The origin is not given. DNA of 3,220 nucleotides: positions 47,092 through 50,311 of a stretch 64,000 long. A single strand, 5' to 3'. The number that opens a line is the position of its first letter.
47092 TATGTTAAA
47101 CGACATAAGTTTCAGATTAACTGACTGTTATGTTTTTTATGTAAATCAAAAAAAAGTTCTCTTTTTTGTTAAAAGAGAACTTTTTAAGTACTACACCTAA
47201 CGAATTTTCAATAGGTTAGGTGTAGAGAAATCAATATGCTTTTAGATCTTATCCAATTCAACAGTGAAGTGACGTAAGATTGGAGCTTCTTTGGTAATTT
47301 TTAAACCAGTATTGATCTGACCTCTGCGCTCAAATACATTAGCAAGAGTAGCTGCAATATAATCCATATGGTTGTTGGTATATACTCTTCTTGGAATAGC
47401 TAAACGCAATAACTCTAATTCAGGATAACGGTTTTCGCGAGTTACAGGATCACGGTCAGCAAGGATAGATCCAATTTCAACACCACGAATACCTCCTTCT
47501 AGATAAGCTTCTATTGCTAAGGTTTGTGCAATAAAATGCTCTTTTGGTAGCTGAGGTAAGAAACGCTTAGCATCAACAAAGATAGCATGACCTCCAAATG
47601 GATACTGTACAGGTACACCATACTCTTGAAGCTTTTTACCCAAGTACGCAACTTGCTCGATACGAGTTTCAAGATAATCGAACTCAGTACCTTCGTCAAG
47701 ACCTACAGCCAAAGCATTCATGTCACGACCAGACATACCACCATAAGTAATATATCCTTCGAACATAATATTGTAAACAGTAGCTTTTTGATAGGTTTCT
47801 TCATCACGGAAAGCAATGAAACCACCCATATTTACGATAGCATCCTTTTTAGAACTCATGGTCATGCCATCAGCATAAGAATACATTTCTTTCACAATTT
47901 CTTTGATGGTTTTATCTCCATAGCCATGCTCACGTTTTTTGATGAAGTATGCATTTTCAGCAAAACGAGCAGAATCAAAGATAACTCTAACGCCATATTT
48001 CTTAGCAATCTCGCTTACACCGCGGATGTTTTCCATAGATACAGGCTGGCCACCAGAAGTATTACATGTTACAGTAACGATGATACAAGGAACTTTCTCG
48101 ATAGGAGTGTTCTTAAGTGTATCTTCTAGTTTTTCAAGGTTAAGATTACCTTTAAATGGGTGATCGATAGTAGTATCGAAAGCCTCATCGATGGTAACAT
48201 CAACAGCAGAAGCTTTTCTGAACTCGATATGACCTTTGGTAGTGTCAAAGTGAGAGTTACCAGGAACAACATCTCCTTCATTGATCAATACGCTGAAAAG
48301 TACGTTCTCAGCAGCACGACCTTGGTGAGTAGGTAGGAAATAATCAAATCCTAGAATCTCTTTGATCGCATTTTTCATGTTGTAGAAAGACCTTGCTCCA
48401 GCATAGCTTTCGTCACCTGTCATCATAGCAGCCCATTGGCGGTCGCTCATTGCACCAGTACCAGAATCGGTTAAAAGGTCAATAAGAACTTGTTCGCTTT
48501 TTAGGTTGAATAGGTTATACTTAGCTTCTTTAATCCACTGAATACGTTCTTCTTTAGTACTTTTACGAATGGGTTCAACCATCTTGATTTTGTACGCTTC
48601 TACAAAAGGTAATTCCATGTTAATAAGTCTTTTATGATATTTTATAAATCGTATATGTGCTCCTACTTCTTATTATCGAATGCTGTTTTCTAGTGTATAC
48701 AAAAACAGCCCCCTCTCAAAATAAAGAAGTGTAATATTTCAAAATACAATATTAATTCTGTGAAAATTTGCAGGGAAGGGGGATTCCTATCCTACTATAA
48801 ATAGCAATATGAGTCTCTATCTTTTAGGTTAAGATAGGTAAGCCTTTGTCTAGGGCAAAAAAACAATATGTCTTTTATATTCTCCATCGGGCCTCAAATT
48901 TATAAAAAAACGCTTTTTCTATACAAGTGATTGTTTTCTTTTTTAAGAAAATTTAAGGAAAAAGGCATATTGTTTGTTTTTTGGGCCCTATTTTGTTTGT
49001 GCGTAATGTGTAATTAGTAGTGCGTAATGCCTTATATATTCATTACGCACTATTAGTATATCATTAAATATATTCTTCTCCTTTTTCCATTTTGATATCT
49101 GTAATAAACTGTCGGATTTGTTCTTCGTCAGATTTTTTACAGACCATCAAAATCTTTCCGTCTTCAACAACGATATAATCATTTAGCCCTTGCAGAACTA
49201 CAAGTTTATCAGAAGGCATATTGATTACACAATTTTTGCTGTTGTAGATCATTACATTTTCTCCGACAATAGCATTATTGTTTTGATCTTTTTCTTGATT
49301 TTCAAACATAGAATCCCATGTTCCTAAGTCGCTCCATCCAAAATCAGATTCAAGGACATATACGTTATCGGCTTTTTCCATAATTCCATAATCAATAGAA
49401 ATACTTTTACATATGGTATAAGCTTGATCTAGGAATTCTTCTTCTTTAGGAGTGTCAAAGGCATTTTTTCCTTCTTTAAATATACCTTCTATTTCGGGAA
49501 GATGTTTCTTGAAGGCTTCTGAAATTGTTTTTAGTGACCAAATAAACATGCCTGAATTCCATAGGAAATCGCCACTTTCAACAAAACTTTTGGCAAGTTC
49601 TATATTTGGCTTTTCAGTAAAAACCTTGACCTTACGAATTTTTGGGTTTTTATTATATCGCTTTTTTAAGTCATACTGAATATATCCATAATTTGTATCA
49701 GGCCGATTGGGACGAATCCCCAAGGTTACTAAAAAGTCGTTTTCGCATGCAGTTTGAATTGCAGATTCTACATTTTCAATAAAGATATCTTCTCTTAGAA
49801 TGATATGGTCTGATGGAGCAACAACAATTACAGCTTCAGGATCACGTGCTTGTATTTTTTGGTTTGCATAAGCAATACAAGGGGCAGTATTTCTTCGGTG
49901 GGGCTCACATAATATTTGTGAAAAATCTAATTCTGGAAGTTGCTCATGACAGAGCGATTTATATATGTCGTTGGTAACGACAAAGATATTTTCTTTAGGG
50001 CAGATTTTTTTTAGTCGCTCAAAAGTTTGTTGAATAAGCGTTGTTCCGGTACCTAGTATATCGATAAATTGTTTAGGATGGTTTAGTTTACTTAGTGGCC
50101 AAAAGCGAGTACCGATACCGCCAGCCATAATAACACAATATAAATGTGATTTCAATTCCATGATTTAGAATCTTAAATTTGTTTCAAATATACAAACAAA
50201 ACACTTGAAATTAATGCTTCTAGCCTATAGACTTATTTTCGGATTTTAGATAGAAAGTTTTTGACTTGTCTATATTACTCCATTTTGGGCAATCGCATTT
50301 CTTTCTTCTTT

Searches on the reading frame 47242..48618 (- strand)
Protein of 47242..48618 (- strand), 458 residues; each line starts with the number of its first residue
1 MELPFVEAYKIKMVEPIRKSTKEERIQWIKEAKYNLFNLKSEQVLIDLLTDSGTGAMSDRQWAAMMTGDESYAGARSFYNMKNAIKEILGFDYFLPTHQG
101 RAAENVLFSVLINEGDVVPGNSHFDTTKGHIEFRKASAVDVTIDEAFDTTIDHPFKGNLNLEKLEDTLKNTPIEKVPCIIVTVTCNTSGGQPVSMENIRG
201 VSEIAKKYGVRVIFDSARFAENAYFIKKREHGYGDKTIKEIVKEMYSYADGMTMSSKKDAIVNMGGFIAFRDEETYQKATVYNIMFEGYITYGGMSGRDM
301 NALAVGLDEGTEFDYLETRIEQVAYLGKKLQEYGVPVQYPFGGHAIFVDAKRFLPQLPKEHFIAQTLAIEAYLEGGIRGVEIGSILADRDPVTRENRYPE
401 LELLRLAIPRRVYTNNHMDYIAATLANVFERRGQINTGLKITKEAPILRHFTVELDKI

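Call 5: search_protein_families(library=pfam, proteins=[window:47242-48618:-], max_evalue=0.01)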
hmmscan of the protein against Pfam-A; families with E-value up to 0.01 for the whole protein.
window:47242-48618:- (458 aa): 2 families
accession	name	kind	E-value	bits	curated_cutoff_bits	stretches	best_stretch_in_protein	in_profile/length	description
PF01212.27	Beta_elim_lyase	-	4.2e-88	295.8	27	1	47-423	1-287/288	Beta-eliminating lyase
PF00155.27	Aminotran_1_2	-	0.003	17.3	19.7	1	157-217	126-187/361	Aminotransferase class I and II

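Call 6: search_protein_families(library=ncbifam, proteins=[window:47242-48618:-], max_evalue=0.01)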
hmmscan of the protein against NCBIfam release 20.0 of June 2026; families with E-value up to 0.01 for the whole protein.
window:47242-48618:- (458 aa): 8 families
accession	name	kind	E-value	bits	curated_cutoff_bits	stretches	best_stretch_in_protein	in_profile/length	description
NF053783.1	TphnTnaApg1401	equivalog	3.5e-262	870.2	750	1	1-458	1-457/457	tryptophanase TnaA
NF009709.0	PRK13238.1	subfamily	4.2e-214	711.5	285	1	5-457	7-460/463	tryptophanase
TIGR02618.1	tyr_phenol_ly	equivalog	8.7e-175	581.9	720.7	1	7-455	2-449/450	tyrosine phenol-lyase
TIGR02617.1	tnaA_trp_ase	equivalog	2.2e-169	564.4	825.8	1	7-457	5-466/467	tryptophanase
NF041359.1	GntG_guanitoxin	subfamily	0.00055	19.2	230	1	47-221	7-179/343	GntG family PLP-dependent aldolase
NF000586.1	PRK00011.1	subfamily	0.0043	15.9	335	0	97-337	84-297/404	serine hydroxymethyltransferase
TIGR03531.1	selenium_SpcS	equivalog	0.0056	15.3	224.85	1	159-275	189-291/444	O-phosphoseryl-tRNA(Sec) selenium transferase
TIGR02539.1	SepCysS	equivalog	0.0068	15.5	365.25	0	82-217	57-184/370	O-phospho-L-seryl-tRNA:Cys-tRNA synthase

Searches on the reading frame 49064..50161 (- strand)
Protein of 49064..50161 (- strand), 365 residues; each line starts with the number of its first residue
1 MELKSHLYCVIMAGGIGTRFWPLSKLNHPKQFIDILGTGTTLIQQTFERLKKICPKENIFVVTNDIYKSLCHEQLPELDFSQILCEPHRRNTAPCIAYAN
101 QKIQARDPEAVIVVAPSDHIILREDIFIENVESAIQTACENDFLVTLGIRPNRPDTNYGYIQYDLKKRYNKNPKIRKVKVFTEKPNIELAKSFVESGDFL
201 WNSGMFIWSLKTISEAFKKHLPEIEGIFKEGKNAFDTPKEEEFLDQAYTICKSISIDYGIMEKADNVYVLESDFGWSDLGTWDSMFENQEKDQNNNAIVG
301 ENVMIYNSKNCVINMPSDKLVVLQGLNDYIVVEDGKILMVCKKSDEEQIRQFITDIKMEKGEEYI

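Call 5: search_protein_families(library=pfam, proteins=[window:49064-50161:-], max_evalue=0.01)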
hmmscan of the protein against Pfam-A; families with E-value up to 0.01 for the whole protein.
window:49064-50161:- (365 aa): 3 families
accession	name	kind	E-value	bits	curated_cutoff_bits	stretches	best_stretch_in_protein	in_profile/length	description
PF00483.29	NTP_transferase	-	7.8e-41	140.7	21.2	1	10-294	3-244/245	Nucleotidyl transferase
PF12804.13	NTP_transf_3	-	6e-09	36.7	27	1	9-135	1-112/160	MobA-like NTP transferase domain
PF22640.1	ManC_GMP_beta-helix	-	8.1e-06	26.1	27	1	302-353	3-52/55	MannoseP isomerase/GMP-like beta-helix domain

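Call 6: search_protein_families(library=ncbifam, proteins=[window:49064-50161:-], max_evalue=0.01)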
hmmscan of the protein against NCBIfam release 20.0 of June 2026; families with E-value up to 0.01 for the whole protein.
window:49064-50161:- (365 aa): 10 families
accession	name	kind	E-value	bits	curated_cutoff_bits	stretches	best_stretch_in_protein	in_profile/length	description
TIGR01479.1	GMP_PMI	equivalog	1.3e-86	291.3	372.95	1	8-364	2-353/467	mannose-1-phosphate guanylyltransferase/mannose-6-phosphate isomerase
NF012004.0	PRK15460.1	equivalog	3.7e-64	217.1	859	1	4-361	3-360/478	mannose-1-phosphate guanyltransferase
NF041173.1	Sug_nt_acttase_Thmprot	equivalog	1.3e-09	37.5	600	1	9-169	3-146/405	bifunctional sugar-1-phosphate nucleotidylyltransferase/acetyltransferase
TIGR03992.1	Arch_glmU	subfamily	3.5e-08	32.7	292.1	1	8-185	2-153/393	bifunctional sugar-1-phosphate nucleotidylyltransferase/acetyltransferase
NF001183.0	PRK00155.1-3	subfamily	3.7e-05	23.1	166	1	8-139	3-134/237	D-ribitol-5-phosphate cytidylyltransferase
TIGR00453.1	ispD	equivalog_domain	4.6e-05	23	181.3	1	9-79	2-66/219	2-C-methyl-D-erythritol 4-phosphate cytidylyltransferase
NF006899.0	PRK09382.1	equivalog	5.3e-05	22.5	417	1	5-113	5-105/387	bifunctional 2-C-methyl-D-erythritol 4-phosphate cytidylyltransferase/2-C-methyl-D-erythritol 2,4-cyclodiphosphate synthase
NF041313.1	UDPGP_AglF_Halo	equivalog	0.0017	17.9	400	1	9-63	3-54/234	UTP--glucose-1-phosphate uridylyltransferase AglF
TIGR01099.1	galU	equivalog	0.0018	17.9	326.8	0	9-69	4-60/261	UTP--glucose-1-phosphate uridylyltransferase GalU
NF001457.0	PRK00317.1-3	equivalog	0.004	16.6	164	0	8-66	3-53/200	molybdenum cofactor guanylyltransferase MobA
